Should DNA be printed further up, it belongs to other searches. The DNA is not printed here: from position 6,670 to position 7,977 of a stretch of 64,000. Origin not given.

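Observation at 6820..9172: Opine dehydrogenase paired with an ornithine-cyclodeaminase/mu-crystallin family enzyme and an SSS symporter: candidate pathway for an N-carboxyalkyl amino acid (opine-type) metabolite in an anaerobic Firmicute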

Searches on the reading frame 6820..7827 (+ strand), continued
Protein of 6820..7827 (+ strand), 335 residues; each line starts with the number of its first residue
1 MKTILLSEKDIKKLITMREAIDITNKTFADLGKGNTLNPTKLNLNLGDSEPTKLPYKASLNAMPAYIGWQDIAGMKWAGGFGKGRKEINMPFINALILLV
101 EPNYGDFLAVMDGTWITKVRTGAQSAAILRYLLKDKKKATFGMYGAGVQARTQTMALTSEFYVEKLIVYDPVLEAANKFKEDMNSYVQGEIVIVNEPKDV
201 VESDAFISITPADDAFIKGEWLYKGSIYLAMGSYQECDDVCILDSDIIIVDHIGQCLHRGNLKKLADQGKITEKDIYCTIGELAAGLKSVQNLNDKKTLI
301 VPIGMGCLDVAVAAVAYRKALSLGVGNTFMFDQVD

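Call 51: search_solved_structures(query=window:6820-7827:+, max_evalue=1, show_alignments=5)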
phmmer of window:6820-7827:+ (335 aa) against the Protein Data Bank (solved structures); distinct sequences matched with E-value up to 1: 14.
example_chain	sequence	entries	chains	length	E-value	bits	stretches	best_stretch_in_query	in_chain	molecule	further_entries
1omo_A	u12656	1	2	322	3.8e-41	144.6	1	1-331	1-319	alanine dehydrogenase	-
1vll_A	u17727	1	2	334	4.3e-41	144.4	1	1-331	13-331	alanine dehydrogenase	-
6t3e_A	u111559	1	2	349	1.6e-38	136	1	4-328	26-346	DELTA1-pyrroline-2-carboxylate reductase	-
4m54_A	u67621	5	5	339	4e-25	92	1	60-329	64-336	Putative ornithine cyclodeaminase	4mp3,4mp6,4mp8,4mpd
4bv8_A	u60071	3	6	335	6.5e-22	81.4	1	56-318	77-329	THIOMORPHOLINE-CARBOXYLATE DEHYDROGENASE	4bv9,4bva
2i99_A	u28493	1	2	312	4.1e-21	78.8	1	56-317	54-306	Mu-crystallin homolog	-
6rqa_A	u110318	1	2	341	1.9e-14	56.9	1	4-325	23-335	iminosuccinate reductase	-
3hdj_A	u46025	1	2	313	2.6e-11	46.6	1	13-320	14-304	Probable ornithine cyclodeaminase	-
7rbp_A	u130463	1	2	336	3.7e-11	46.1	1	6-318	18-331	Ornithine cyclodeaminase/mu-crystallin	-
5yu0_A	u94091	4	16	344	1.9e-08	37.2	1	17-209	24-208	Lysine cyclodeaminase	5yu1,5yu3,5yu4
5gzi_B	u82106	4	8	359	2.2e-08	37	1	17-208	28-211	Lysine cyclodeaminase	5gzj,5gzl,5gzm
7cxs_B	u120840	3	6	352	2.6e-07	33.4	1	99-329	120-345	CmnK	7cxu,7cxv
1u7h_A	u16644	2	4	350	0.25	13.8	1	89-216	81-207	ornithine cyclodeaminase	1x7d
3tyr_A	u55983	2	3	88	0.77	12.2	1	5-41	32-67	Transcriptional regulator | Predicted transcriptional regulator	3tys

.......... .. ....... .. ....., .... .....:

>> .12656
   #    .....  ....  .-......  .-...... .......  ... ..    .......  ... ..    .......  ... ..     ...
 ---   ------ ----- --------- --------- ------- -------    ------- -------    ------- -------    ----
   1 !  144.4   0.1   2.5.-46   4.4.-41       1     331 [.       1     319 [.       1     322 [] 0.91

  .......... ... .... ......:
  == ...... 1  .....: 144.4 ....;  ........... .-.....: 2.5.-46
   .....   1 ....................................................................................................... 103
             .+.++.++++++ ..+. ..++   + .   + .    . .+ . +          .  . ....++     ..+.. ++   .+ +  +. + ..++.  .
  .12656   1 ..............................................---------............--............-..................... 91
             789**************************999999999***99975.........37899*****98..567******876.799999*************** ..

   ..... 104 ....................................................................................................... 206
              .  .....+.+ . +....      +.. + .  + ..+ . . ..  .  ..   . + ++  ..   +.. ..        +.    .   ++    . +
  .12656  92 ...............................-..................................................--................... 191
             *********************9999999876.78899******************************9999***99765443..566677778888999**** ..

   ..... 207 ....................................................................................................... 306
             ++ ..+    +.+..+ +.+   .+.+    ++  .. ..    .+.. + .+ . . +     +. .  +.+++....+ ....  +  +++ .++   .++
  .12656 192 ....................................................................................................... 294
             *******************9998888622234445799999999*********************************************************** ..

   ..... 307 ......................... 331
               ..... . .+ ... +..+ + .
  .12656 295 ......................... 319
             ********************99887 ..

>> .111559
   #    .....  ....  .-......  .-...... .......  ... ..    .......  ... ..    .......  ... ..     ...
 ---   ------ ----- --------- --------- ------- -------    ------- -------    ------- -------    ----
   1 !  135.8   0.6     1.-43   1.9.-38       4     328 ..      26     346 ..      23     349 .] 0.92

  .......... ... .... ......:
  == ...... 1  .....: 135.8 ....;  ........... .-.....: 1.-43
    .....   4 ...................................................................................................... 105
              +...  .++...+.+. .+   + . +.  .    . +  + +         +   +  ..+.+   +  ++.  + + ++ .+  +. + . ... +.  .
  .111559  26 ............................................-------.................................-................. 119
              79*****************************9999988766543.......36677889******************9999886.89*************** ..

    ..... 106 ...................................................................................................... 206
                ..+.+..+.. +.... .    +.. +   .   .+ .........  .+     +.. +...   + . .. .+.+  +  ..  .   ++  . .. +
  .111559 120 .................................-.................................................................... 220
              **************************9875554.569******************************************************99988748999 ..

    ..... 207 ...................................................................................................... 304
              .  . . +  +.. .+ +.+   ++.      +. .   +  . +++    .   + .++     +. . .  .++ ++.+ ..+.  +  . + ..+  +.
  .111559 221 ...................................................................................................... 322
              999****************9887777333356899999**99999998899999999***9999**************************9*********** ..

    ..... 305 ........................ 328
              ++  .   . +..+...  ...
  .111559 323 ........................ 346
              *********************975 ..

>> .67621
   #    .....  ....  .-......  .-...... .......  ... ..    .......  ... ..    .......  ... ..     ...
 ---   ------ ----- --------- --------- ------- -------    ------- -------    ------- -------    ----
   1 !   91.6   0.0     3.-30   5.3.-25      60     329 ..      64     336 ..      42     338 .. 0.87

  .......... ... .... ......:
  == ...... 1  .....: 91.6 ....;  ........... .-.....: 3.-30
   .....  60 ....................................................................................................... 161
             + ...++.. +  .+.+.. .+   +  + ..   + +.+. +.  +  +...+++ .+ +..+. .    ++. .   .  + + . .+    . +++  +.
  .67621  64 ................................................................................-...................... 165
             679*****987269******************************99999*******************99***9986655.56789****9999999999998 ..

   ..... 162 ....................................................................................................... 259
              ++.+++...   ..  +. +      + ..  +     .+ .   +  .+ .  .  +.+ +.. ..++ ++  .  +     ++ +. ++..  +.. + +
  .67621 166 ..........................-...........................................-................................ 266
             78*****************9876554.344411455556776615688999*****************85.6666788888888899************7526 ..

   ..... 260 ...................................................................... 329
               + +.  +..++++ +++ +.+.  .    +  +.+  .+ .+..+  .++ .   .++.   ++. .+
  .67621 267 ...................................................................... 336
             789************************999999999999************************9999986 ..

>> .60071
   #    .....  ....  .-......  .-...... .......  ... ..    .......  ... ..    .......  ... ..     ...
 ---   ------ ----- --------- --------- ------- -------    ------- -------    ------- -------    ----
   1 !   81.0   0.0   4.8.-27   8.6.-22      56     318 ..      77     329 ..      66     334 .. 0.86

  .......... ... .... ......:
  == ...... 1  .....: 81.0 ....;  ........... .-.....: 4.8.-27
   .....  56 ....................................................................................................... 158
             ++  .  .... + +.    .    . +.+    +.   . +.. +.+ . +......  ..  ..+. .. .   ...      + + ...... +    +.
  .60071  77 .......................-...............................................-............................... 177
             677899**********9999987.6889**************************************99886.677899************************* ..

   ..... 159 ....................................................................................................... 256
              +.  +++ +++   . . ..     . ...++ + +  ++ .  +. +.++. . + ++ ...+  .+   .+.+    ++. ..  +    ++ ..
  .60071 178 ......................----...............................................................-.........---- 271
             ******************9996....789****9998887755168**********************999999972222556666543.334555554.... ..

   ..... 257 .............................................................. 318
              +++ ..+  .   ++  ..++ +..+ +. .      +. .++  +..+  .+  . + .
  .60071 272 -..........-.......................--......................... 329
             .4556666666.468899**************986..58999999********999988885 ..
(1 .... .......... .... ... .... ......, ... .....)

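Call 56: list_cluster_members(proteins=[P0122, P0124, P0133, P0137, P0121, P0004, P0011, P0024, P0040, P0051])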
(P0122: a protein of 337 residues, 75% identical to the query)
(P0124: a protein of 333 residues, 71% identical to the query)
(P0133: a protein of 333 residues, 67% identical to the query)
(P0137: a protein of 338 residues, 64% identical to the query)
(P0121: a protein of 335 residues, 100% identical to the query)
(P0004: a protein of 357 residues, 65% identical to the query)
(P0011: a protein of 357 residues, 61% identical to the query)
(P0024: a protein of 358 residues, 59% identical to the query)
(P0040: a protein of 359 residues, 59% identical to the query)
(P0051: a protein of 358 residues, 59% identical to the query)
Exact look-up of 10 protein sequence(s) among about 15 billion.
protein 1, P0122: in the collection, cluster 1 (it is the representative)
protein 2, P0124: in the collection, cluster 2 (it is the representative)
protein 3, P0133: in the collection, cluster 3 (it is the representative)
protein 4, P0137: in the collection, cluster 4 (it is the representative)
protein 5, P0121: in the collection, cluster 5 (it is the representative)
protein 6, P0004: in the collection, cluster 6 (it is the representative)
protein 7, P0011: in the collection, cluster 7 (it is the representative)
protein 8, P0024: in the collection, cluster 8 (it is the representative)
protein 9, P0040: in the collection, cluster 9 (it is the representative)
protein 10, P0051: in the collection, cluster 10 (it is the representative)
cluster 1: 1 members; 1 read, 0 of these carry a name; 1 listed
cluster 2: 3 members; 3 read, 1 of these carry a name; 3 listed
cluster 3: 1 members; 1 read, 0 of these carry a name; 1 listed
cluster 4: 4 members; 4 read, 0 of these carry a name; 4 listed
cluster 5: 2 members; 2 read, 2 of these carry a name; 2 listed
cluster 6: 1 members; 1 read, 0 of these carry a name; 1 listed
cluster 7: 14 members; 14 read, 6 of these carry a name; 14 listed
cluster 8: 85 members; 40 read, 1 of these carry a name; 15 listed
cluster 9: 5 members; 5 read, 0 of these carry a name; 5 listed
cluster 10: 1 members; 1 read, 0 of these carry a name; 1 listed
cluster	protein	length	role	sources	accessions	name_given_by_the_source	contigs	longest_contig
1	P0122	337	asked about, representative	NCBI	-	-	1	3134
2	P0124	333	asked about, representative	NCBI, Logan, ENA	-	-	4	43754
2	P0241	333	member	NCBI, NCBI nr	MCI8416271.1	MAG: ornithine cyclodeaminase family protein [Lachnospiraceae bacterium] | ornithine cyclodeaminase family protein [Lachnospiraceae bacterium]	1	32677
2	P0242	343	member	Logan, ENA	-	-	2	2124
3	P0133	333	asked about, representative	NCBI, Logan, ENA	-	-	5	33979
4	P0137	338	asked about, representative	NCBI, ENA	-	-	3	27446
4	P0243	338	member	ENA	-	-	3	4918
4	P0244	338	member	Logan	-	-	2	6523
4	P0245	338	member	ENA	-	-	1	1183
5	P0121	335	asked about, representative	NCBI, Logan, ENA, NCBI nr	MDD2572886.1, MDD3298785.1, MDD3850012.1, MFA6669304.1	MAG: ornithine cyclodeaminase family protein [Bacillota bacterium] | ornithine cyclodeaminase family protein [Bacillota bacterium]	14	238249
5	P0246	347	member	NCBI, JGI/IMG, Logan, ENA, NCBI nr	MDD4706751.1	MAG: ornithine cyclodeaminase family protein [Firmicutes bacterium] | ornithine cyclodeaminase family protein [Bacillota bacterium]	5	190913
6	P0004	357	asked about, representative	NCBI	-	-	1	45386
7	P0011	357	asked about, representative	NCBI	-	-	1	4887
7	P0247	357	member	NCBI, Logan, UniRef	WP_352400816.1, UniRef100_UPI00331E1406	NAD/NADP octopine/nopaline dehydrogenase family protein [Anaerotignum sp.] | NAD/NADP octopine/nopaline dehydrogenase family protein n=1 Tax=Anaerotignum sp. ...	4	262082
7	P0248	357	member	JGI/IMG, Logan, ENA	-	opine dehydrogenase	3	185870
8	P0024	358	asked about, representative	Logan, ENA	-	-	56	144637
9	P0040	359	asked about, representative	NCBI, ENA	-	-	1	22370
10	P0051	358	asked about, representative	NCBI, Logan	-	-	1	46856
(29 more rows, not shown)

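Call 75: search_protein_families(library=pfam, proteins=[L171:1665-2450:+, L160:3840-5390:+], max_evalue=0.001)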
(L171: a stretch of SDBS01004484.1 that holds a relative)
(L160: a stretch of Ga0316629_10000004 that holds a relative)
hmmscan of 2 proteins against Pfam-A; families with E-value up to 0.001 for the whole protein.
L171:1665-2450:+ (261 aa): 3 families
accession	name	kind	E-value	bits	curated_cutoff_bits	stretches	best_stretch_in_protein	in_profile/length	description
PF07702.18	UTRA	-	2.9e-24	85.9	23.8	1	104-240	6-140/141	UTRA domain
PF00392.27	GntR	-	5.1e-18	64.9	27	1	16-78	2-64/64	Bacterial regulatory proteins, gntR family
PF14502.12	HTH_41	-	0.00013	21.8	25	1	33-73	1-42/48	Helix-turn-helix domain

L160:3840-5390:+ (516 aa): 11 families
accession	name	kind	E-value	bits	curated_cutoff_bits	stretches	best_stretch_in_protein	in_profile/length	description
PF07992.20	Pyr_redox_2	-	1.3e-24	87.6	26.1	1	45-375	2-291/291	Pyridine nucleotide-disulphide oxidoreductase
PF01134.28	GIDA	-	2e-11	44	22.1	2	45-88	1-44/391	Glucose inhibited division protein A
PF12831.13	FAD_oxidored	-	6.2e-10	39.4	27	1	45-82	1-38/416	FAD dependent oxidoreductase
PF04324.20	Fer2_BFD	-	4.4e-08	33.8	26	1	422-474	1-50/50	BFD-like [2Fe-2S] binding domain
PF13450.12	NAD_binding_8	-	1.1e-06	29.2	21.9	1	48-90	1-43/68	NAD(P)-binding Rossmann-like domain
PF00890.30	FAD_binding_2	-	2.8e-06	27.2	20.4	1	46-81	2-37/414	FAD binding domain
PF17806.6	SO_alpha_A3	-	6.4e-06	26.8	23.1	1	445-501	28-85/87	Sarcosine oxidase A3 domain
PF01266.30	DAO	-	7.7e-06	26.1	27.9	1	46-114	2-76/353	FAD dependent oxidoreductase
PF13738.12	Pyr_redox_3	-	5.3e-05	23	30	1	47-74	1-29/305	Pyridine nucleotide-disulphide oxidoreductase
PF03486.20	HI0933_like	-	8.7e-05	22.5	50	1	45-77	2-34/244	HI0933-like protein Rossmann domain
PF01494.25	FAD_binding_3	-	0.00023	21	22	1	45-77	3-35/349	FAD binding domain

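Call 76: search_protein_families(library=ncbifam, proteins=[L171:9725-10633:+, L129:4093-5667:+, L174:14897-16234:+, L131:12503-13561:+], max_evalue=1e-10)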
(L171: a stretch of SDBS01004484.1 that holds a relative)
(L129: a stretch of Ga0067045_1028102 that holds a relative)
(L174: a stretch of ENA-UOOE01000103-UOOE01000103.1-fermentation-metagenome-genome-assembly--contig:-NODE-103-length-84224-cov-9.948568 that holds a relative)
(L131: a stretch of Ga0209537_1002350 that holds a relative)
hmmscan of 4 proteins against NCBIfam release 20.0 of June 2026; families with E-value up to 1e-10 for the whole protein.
L171:9725-10633:+ (302 aa): 3 families
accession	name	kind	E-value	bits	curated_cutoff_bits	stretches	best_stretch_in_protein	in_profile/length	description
TIGR00518.1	alaDH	equivalog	6.4e-129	430.1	391.85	1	1-300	69-368/370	alanine dehydrogenase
NF006942.0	PRK09424.1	equivalog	1.7e-28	99.7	383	2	156-285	242-370/510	Re/Si-specific NAD(P)(+) transhydrogenase subunit alpha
TIGR00561.1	pntA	equivalog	9.5e-26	90.5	444.4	1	158-250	243-331/511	Re/Si-specific NAD(P)(+) transhydrogenase subunit alpha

L129:4093-5667:+ (524 aa): 6 families
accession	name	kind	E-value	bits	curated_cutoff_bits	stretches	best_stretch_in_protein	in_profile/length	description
TIGR00718.1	sda_alpha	equivalog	5e-83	278.6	243.2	1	233-521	2-288/300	L-serine ammonia-lyase, iron-sulfur-dependent, subunit alpha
TIGR00720.1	sda_mono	equivalog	8.1e-71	239.3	345.1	1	233-508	170-448/450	L-serine ammonia-lyase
NF011614.0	PRK15040.1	equivalog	4.8e-49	167.6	873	1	233-508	171-449/454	L-serine ammonia-lyase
NF011598.0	PRK15023.1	equivalog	1e-47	163.1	942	1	233-508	171-449/454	L-serine ammonia-lyase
TIGR00719.1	sda_beta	equivalog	2.5e-44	151.5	161.2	1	8-176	4-173/208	L-serine ammonia-lyase, iron-sulfur-dependent subunit beta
TIGR01327.1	PGDH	equivalog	6.4e-13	48.3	454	1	29-180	330-480/525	phosphoglycerate dehydrogenase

L174:14897-16234:+ (445 aa): 3 families
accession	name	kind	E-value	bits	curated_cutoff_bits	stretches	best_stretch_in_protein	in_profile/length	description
NF040793.1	sarcosine_GrdG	exception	7.5e-137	456.6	780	1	19-441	3-424/428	sarcosine reductase complex component B subunit alpha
NF053623.1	fluoroAc_FarE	equivalog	8.8e-39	133.5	675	1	19-407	5-383/419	fluoroacetate reductase subunit FarE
TIGR04480.1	D_pro_red_PrdA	equivalog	9.6e-22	77.4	700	1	211-356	355-509/587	D-proline reductase (dithiol) proprotein PrdA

L131:12503-13561:+ (352 aa): 6 families
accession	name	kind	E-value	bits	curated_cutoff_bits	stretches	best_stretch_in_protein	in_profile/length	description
NF040794.1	sarcosine_GrdF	exception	5.4e-129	430.6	800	1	4-352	1-349/435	sarcosine reductase complex component B subunit beta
TIGR01918.1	various_sel_PB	subfamily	3.1e-126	421.8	65.45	1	8-352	1-345/431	glycine/betaine/sarcosine/D-proline family reductase selenoprotein B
NF040795.1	betaine_GrdH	exception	3.9e-114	381.9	775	1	8-352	1-346/435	betaine reductase selenoprotein B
TIGR01917.1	gly_red_sel_B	equivalog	4.7e-113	378.3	602.2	1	8-352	1-345/431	glycine reductase complex selenoprotein B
NF041545.1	GrdB_like_no_Se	equivalog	7.5e-16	58.3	175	1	8-124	1-118/171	GrdB-related putative oxidoreductase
TIGR04483.1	D_pro_red_PrdB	equivalog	4.2e-11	42.7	300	1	221-351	20-146/238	D-proline reductase (dithiol) protein PrdB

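Call 86: find_encoding_contigs(protein=P0122, flank=6000, max_places=3)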
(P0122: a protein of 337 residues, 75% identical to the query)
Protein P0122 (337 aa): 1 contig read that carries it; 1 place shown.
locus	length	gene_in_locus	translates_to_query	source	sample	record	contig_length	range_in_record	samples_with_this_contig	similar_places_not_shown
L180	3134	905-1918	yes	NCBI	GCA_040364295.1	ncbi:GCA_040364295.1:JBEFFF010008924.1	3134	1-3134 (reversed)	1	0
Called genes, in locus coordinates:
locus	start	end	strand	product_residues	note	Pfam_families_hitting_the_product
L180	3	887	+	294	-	?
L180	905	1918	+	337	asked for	PF02423:OCD_Mu_crystall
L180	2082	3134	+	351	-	?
